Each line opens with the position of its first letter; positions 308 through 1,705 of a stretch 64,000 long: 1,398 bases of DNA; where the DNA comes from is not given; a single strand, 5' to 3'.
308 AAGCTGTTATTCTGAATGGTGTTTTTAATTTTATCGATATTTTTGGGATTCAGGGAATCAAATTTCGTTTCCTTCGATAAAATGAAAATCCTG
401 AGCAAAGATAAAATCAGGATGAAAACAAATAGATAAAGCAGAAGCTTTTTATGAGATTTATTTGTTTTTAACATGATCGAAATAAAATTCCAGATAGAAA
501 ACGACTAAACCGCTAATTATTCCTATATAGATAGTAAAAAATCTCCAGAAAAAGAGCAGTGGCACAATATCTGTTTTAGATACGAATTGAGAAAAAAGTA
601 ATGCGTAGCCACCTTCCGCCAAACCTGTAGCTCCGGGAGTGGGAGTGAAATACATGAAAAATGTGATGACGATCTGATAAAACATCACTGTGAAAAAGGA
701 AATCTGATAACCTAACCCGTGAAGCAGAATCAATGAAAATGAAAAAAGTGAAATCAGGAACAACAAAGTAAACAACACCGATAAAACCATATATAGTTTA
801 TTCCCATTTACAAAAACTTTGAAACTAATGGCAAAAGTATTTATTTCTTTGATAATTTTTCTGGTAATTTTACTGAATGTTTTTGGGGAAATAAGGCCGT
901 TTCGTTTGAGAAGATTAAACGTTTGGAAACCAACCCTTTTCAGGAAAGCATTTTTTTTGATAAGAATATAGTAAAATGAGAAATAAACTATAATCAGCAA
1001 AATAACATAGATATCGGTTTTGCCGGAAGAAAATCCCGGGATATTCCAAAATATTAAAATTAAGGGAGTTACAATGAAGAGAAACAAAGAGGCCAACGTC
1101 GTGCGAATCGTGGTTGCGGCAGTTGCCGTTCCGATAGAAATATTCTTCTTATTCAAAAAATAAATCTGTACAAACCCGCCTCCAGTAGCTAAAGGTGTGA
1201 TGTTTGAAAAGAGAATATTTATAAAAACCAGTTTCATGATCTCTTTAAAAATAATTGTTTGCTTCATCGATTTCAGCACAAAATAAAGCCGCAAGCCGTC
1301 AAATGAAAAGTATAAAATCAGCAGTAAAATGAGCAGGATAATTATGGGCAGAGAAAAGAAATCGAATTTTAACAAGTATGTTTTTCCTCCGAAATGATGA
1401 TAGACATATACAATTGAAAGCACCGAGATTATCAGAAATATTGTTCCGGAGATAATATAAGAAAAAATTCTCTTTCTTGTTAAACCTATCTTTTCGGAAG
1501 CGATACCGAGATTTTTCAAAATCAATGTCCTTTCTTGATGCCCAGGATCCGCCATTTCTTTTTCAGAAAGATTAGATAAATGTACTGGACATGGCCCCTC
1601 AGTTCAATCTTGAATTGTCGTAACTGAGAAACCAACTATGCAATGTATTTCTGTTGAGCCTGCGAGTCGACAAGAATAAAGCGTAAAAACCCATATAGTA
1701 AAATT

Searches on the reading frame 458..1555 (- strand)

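Call 38: search_protein_families(library=pfam, proteins=[window:458-1555:-], max_evalue=0.00001)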
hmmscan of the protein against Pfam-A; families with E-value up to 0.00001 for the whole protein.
window:458-1555:- (365 aa): 1 family
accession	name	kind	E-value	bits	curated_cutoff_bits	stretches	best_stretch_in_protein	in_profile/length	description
PF03706.18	LPG_synthase_TM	-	5e-35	121.8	33.4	1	41-349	5-302/302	Lysylphosphatidylglycerol synthase TM region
